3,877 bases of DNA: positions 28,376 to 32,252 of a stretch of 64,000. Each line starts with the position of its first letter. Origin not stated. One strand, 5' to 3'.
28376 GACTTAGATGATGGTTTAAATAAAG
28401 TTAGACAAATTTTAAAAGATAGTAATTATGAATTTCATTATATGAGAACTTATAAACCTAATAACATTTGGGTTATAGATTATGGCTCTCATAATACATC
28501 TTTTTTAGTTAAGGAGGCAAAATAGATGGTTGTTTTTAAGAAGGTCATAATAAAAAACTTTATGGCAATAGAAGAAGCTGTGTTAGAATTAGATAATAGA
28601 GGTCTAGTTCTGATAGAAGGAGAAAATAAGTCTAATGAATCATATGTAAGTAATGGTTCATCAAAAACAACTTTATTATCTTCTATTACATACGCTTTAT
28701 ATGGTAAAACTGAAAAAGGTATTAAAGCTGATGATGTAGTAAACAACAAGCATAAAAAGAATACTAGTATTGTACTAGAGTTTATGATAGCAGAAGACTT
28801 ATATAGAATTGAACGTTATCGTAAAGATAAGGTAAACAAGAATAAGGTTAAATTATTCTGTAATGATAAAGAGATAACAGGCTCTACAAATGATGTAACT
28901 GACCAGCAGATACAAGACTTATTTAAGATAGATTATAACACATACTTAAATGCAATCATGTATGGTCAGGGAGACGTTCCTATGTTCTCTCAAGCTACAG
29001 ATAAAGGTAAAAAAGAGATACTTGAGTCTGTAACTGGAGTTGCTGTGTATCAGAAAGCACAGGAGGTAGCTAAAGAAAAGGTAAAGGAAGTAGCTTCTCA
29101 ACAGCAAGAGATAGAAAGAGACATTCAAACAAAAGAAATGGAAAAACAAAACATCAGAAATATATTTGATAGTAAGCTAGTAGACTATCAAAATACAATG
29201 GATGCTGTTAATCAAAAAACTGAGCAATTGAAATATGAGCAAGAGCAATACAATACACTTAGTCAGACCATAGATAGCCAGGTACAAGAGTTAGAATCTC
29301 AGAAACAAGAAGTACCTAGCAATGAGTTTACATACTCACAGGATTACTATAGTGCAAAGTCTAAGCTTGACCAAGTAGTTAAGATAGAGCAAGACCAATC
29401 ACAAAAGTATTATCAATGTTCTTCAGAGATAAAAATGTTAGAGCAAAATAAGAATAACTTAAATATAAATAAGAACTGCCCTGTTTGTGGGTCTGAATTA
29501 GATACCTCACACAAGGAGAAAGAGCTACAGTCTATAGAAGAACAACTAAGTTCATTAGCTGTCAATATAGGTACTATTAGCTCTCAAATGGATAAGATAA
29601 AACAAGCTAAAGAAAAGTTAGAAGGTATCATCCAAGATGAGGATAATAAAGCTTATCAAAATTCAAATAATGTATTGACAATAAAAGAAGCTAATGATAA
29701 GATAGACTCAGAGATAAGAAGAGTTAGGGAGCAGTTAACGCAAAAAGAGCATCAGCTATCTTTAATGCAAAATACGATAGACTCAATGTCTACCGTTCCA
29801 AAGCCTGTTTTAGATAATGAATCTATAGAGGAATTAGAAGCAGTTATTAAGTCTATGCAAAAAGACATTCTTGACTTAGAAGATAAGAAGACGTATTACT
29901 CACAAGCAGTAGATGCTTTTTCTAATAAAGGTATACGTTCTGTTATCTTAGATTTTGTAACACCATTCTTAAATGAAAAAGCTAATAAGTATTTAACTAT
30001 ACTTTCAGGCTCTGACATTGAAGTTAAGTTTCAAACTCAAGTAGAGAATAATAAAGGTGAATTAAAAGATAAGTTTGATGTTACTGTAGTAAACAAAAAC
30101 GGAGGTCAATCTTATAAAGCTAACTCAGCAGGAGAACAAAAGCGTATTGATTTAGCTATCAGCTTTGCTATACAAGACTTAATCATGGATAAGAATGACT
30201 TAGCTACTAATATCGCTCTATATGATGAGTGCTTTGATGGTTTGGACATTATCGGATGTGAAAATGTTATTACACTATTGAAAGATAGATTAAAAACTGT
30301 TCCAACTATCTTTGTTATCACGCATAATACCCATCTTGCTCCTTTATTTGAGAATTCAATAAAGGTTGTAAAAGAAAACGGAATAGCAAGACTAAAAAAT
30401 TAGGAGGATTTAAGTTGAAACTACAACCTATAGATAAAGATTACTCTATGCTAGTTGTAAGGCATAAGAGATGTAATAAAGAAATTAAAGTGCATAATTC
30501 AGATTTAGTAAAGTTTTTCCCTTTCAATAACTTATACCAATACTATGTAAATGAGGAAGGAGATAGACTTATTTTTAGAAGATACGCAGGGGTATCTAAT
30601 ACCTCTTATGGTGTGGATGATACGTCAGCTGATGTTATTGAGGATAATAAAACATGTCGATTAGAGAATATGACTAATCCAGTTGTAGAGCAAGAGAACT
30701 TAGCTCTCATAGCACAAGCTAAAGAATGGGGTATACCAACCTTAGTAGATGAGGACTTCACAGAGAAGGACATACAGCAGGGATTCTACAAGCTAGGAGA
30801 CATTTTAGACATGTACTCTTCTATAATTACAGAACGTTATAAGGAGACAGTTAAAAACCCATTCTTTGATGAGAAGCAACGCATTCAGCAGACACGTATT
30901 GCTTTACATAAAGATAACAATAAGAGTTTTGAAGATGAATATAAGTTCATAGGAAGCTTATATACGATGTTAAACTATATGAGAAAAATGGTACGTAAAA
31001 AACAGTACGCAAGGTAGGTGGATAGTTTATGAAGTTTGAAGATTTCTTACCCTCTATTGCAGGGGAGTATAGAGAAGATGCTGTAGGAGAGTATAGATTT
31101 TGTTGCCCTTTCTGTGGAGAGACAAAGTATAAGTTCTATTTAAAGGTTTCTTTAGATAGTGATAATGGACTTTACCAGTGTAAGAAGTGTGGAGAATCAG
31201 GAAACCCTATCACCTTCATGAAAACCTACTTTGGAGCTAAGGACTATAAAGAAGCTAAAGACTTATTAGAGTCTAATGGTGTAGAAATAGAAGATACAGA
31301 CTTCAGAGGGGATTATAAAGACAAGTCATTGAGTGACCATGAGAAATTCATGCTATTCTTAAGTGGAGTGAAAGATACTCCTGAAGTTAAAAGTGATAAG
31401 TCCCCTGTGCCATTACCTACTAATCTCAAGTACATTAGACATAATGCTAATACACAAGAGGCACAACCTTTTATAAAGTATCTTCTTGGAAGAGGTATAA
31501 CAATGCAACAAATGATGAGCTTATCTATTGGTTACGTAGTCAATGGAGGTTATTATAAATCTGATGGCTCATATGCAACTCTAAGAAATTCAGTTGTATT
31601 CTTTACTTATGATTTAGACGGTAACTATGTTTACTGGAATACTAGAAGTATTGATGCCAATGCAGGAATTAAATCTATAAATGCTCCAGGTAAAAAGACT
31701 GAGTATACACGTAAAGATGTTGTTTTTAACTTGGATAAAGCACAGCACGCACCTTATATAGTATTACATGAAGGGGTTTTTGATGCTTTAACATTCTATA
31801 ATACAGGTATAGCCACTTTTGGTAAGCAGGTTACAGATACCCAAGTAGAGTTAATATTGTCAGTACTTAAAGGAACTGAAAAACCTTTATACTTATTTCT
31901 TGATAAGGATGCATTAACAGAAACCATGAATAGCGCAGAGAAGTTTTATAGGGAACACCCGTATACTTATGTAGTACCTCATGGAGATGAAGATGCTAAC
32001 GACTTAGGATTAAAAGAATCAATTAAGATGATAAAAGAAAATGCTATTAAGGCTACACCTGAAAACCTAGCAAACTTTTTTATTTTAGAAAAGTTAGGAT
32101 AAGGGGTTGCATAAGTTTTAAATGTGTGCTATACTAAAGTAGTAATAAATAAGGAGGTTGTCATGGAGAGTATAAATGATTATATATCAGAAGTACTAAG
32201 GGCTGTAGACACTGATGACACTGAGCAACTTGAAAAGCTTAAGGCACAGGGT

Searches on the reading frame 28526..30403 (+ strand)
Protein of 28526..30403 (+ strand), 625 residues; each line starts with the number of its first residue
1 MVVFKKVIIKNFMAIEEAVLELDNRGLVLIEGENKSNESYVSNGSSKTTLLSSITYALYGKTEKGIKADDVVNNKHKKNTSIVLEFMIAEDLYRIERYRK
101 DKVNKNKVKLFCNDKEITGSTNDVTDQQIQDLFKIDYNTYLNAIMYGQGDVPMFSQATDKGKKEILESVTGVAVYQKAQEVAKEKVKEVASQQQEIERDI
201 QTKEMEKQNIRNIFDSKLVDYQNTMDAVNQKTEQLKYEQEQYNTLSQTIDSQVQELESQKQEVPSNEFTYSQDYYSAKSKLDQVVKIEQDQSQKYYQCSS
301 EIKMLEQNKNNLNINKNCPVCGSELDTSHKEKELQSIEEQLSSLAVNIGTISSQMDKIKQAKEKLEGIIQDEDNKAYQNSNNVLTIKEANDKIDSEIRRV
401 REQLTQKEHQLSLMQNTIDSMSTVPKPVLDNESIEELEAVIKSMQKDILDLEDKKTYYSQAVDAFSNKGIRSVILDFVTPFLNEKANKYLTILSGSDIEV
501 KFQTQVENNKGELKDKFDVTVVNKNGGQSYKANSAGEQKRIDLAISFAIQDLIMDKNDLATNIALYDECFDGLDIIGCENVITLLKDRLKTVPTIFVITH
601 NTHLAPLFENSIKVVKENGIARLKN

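Call 41: search_protein_families(library=pfam, proteins=[window:28526-30403:+], max_evalue=0.001)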
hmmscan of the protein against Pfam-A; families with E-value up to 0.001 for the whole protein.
window:28526-30403:+ (625 aa): 2 families
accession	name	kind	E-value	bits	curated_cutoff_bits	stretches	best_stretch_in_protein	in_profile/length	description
PF13476.12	AAA_23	-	7.3e-08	33.7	27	0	6-254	1-198/201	AAA domain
PF04423.19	Rad50_zn_hook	-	0.00015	21.9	24.3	1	299-343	2-47/52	Rad50 zinc hook motif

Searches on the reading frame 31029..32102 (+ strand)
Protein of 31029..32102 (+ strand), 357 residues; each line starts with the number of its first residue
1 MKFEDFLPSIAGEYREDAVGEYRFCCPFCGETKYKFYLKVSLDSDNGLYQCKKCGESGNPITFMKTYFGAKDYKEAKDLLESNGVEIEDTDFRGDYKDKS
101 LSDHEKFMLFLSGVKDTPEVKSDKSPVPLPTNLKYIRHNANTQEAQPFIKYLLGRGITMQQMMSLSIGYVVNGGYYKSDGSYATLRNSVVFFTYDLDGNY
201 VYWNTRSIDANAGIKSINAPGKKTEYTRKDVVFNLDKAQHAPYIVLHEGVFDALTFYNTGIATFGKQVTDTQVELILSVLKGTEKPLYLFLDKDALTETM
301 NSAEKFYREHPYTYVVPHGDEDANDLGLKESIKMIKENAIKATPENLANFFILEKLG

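Call 41: search_protein_families(library=pfam, proteins=[window:31029-32102:+], max_evalue=0.001)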
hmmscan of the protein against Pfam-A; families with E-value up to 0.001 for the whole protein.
window:31029-32102:+ (357 aa): 3 families
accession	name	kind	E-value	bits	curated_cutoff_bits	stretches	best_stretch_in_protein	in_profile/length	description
PF01807.25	Zn_ribbon_DnaG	-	4.1e-06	26.9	24.9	1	21-89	31-95/98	CHC2 zinc finger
PF08275.17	DNAG_N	-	4.4e-06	27.2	26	0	179-238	69-127/128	DNA primase catalytic core, N-terminal domain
PF12760.12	Zn_ribbon_IS1595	-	0.00012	22.4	25.4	1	23-56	18-45/46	Transposase zinc-ribbon domain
